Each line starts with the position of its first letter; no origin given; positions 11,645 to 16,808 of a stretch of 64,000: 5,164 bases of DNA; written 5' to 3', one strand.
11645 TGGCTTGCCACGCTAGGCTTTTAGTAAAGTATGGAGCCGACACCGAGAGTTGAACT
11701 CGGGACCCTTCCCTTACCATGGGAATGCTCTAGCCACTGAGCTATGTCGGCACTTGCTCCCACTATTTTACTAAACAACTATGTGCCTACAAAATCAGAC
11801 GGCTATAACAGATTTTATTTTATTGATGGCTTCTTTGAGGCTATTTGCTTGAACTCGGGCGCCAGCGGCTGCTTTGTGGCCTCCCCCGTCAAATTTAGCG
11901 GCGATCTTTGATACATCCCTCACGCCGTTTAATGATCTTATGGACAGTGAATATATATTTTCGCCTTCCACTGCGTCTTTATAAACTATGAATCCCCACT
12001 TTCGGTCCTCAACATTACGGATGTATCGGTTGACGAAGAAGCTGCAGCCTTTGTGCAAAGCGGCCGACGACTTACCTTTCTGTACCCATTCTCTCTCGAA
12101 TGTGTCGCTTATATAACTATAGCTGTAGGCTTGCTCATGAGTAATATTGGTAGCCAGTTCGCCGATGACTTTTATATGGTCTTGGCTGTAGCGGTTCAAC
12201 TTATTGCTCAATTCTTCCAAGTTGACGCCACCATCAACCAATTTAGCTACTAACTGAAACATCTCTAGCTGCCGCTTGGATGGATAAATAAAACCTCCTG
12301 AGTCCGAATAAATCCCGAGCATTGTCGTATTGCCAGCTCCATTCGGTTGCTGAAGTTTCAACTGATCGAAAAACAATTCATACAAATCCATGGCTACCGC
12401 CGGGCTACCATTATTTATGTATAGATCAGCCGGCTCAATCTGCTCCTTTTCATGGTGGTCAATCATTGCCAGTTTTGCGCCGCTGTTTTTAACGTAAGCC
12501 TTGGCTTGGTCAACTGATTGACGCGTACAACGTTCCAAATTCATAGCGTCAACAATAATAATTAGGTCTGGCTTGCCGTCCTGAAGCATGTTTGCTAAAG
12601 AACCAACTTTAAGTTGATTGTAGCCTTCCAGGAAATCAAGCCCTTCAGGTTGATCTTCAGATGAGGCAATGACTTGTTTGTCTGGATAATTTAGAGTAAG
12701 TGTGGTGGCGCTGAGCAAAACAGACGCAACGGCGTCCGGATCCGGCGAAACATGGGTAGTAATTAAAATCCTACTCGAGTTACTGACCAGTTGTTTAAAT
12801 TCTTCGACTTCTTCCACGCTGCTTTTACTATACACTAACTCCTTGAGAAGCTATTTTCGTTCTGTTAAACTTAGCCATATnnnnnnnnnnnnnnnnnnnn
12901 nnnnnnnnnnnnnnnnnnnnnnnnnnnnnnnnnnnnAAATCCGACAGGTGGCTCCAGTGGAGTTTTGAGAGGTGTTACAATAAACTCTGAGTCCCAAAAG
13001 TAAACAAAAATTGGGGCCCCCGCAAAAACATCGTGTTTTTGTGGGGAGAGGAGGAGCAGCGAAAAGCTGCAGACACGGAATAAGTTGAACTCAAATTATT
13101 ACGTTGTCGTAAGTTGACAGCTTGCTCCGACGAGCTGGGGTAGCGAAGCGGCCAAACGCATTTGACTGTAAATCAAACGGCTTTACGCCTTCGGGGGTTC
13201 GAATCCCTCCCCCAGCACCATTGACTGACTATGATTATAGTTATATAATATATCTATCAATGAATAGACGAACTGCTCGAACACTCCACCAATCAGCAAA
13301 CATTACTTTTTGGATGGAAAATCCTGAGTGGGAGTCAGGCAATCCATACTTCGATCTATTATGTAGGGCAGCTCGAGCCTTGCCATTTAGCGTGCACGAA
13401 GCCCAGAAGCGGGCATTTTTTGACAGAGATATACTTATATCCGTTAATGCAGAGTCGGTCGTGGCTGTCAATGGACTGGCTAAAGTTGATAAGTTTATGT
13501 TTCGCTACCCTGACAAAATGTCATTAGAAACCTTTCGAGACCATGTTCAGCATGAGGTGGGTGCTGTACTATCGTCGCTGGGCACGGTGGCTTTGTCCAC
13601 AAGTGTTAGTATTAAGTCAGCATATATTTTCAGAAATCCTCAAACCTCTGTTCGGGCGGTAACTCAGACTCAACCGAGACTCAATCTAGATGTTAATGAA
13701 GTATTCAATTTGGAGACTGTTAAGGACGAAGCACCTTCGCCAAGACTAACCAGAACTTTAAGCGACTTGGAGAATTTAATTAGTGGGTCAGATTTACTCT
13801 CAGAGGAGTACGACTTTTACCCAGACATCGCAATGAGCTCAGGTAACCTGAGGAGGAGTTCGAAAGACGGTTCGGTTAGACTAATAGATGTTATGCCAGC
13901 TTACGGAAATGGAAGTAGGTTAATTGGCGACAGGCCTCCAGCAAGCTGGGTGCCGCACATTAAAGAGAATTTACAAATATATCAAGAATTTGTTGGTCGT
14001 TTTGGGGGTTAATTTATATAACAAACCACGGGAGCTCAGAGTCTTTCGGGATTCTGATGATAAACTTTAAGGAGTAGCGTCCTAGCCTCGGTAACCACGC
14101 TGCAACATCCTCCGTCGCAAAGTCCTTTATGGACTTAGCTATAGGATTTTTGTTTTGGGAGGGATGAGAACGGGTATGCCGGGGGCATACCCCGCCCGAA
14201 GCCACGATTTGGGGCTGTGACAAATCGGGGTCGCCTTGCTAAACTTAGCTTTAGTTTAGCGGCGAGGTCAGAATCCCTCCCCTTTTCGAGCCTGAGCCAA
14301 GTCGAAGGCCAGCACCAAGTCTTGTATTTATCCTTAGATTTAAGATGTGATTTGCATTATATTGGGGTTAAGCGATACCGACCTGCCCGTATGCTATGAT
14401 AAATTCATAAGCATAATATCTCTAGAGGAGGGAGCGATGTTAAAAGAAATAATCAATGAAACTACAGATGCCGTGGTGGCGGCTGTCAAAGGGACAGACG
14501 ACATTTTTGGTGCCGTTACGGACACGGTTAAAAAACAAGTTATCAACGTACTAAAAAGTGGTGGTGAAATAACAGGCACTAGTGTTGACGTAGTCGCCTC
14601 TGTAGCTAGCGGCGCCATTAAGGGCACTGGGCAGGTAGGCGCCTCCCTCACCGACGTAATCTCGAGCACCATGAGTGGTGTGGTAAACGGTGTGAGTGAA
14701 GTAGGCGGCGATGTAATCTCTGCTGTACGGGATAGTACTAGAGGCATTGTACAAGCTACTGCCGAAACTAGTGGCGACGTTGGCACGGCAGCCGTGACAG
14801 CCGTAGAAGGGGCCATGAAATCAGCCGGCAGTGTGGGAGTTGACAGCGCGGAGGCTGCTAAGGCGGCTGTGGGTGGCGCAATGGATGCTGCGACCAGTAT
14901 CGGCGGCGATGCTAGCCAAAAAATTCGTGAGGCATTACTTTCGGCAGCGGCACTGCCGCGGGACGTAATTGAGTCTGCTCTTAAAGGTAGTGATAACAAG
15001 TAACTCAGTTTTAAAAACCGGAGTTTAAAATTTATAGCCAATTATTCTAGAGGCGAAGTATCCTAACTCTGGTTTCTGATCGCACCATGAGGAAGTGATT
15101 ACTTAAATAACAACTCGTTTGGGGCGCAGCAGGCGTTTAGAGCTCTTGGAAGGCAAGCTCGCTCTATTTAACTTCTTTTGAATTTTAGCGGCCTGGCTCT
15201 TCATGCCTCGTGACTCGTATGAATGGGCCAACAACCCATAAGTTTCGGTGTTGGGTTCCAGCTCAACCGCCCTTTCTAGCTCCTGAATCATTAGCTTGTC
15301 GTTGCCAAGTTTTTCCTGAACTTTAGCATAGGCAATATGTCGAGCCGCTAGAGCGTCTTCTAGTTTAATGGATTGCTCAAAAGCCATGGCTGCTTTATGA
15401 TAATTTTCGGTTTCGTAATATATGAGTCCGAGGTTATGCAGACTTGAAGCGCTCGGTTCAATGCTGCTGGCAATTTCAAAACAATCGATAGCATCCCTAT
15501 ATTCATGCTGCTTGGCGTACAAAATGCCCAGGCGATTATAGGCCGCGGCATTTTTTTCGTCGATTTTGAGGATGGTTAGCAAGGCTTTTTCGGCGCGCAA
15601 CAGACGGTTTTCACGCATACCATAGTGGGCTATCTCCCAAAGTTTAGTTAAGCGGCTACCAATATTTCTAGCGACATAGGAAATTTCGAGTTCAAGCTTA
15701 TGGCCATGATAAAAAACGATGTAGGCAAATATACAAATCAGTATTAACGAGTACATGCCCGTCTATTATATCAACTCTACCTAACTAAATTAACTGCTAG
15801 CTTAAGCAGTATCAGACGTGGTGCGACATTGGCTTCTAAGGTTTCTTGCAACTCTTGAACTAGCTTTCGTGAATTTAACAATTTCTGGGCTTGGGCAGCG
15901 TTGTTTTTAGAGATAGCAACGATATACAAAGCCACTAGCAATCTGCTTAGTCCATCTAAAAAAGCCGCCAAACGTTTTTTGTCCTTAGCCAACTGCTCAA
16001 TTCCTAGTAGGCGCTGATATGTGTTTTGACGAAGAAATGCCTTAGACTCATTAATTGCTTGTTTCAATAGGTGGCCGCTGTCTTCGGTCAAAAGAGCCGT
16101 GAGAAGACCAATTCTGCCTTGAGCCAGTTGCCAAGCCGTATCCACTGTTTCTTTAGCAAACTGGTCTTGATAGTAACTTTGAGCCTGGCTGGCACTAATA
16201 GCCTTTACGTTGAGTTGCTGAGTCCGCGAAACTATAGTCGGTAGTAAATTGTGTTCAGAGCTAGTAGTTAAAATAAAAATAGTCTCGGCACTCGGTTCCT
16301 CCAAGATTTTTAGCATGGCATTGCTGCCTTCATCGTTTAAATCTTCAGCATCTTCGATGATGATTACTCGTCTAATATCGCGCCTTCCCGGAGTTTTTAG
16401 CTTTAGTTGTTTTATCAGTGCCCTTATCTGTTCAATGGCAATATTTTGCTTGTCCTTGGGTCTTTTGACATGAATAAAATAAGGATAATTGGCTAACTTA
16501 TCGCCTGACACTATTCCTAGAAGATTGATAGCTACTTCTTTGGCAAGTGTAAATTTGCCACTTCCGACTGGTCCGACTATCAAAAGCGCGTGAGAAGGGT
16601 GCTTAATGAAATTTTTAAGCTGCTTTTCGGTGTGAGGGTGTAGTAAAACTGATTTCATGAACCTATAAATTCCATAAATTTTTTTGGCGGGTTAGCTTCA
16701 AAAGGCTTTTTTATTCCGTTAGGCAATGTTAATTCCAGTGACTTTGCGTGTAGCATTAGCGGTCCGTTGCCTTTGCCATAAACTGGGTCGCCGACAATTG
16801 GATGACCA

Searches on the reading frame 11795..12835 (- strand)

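Call 32: search_protein_families(library=pfam, proteins=[window:11795-12835:-], max_evalue=0.001)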
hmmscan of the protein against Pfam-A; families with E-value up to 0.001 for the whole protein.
window:11795-12835:- (346 aa): 2 families
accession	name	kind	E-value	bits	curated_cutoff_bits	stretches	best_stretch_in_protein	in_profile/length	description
PF01368.27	DHH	-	4.4e-10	40.3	28.1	1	22-141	1-85/125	DHH family, N-terminal domain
PF02272.25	DHHA1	-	4.8e-08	33.8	25.9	1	272-344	25-100/102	DHHA1 domain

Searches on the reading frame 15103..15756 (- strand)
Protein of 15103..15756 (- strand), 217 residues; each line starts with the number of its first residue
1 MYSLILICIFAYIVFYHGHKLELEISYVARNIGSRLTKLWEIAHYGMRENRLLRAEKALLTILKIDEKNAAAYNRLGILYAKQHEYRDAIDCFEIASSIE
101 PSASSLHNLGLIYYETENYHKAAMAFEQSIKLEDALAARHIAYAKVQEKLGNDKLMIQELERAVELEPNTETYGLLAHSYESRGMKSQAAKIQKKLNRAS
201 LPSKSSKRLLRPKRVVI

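Call 32: search_protein_families(library=pfam, proteins=[window:15103-15756:-], max_evalue=0.001)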
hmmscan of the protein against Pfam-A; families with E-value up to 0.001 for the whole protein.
window:15103-15756:- (217 aa): 16 families
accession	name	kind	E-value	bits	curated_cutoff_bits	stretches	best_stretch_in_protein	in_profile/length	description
PF00515.34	TPR_1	-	3.5e-14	52.4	27.8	2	70-101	1-32/34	Tetratricopeptide repeat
PF13181.12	TPR_8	-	1.5e-13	50.2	25.7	1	103-133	1-31/34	Tetratricopeptide repeat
PF07719.23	TPR_2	-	1.2e-12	47.3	27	2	70-102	1-33/34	Tetratricopeptide repeat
PF13424.12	TPR_12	-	1e-10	42.1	30.1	1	103-166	3-67/77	Tetratricopeptide repeat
PF13374.12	TPR_10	-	9.3e-08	32.3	27.5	1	103-133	2-33/42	Tetratricopeptide repeat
PF13176.12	TPR_7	-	2.2e-07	30.9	27.9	0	105-132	1-30/36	Tetratricopeptide repeat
PF23914.1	TPR_CcmH_CycH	-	2.3e-07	31.2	42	0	109-198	56-149/158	Cytochrome c-type biogenesis protein H TPR domain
PF13414.12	TPR_11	-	3.2e-07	30.4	26.8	0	63-83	21-41/42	TPR repeat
PF13428.12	TPR_14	-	4.1e-07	30.5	23.5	0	140-177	4-42/44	Tetratricopeptide repeat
PF13371.12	TPR_9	-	5.2e-07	30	35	0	47-105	6-64/73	Tetratricopeptide repeat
PF13431.12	TPR_17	-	8.6e-07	29.2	24.4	1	59-90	2-33/34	Tetratricopeptide repeat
PF12895.13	ANAPC3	-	6.1e-06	26.9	27.2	1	83-152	2-71/82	Anaphase-promoting complex, cyclosome, subunit 3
PF13432.12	TPR_16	-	1.1e-05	26.2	32.7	1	75-129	2-56/65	Tetratricopeptide repeat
PF13174.12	TPR_6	-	1.5e-05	25.8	26.3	0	106-131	3-28/33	Tetratricopeptide repeat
PF14559.12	TPR_19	-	3.1e-05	24.7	25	0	49-107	4-62/68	Tetratricopeptide repeat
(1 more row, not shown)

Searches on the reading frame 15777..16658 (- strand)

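Call 32: search_protein_families(library=pfam, proteins=[window:15777-16658:-], max_evalue=0.001)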
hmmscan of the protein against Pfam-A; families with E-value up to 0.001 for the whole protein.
window:15777-16658:- (293 aa): 4 families
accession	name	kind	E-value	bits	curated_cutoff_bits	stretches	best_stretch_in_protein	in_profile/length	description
PF13177.12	DNA_pol3_delta2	-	2.1e-28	99.8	27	1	9-153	4-159/161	DNA polymerase III, delta subunit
PF00004.35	AAA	-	2.1e-07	31.9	21.2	1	25-147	1-124/131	ATPase family associated with various cellular activities (AAA)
PF05729.18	NACHT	-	2.6e-05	24.6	26.7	1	25-169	3-166/167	NACHT domain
PF24883.2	NPHP3_N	-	5.2e-05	23.9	24.8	1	12-104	10-98/164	Nephrocystin 3, N-terminal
